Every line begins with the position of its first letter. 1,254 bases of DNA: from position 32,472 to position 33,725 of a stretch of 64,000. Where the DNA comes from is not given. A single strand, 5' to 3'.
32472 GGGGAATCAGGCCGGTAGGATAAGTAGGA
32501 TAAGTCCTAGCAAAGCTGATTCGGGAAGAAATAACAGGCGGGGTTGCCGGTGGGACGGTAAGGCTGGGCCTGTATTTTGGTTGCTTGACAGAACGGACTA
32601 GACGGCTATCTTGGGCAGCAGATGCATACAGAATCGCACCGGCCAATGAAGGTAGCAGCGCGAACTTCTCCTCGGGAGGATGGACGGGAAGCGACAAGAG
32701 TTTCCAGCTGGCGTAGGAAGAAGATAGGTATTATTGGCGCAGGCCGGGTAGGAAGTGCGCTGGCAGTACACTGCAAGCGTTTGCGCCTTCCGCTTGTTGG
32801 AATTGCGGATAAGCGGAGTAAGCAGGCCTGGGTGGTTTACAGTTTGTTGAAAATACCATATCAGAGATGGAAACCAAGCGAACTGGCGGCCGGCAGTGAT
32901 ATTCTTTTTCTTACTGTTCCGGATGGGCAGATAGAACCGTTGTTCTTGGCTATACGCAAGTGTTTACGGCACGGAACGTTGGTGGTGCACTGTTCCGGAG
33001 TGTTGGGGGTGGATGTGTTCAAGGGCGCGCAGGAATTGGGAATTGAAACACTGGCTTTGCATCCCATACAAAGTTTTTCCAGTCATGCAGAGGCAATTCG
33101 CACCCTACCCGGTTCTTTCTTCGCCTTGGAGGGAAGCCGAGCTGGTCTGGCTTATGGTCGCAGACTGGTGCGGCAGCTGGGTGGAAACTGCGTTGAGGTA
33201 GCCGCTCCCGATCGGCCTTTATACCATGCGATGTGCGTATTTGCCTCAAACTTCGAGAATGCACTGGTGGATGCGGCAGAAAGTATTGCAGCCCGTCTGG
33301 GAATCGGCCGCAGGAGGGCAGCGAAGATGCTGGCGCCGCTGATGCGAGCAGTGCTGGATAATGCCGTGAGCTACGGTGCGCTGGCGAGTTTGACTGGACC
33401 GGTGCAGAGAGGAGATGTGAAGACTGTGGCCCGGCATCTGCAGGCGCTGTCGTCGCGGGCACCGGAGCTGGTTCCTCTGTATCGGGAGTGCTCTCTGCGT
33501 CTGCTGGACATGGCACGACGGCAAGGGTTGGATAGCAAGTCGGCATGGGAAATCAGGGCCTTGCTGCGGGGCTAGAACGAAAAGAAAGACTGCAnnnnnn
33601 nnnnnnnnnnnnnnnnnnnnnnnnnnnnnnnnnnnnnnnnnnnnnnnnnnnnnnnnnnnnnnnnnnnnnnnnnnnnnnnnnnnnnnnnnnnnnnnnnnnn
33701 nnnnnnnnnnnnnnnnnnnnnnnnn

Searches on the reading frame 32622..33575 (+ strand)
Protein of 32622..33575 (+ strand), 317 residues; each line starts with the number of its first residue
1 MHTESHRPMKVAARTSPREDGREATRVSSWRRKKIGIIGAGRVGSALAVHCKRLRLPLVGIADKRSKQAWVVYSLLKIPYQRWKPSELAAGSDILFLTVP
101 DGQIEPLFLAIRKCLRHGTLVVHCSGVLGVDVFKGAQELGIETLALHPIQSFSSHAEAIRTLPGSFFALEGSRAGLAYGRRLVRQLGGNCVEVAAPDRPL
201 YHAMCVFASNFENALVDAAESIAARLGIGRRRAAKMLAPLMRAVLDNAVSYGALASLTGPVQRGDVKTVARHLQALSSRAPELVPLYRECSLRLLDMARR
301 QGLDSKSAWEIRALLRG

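Call 6: search_protein_families(library=ncbifam, proteins=[window:32622-33575:+])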
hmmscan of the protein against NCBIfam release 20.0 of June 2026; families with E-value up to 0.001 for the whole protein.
window:32622-33575:+ (317 aa): 1 family
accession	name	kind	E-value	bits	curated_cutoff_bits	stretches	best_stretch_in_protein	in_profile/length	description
NF005650.0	PRK07417.1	equivalog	0.00096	18.5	290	0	33-149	2-115/281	prephenate/arogenate dehydrogenase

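Call 7: search_protein_families(library=pfam, proteins=[window:32622-33575:+])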
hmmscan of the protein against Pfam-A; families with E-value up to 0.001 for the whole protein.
window:32622-33575:+ (317 aa): 4 families
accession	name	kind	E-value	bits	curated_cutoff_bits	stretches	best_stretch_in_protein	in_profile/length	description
PF10728.14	DUF2520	-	2.4e-34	118.2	25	1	166-292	2-123/125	Domain of unknown function (DUF2520)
PF10727.15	Rossmann-like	-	3.5e-16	59.6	23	1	31-148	13-131/131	Rossmann-like domain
PF02826.25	2-Hacid_dh_C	-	1.7e-08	34.5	25.1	1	21-100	25-100/178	D-isomer specific 2-hydroxyacid dehydrogenase, NAD binding domain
PF03807.23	F420_oxidored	-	3.2e-05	24.9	21.6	1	34-124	1-91/94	NADP oxidoreductase coenzyme F420-dependent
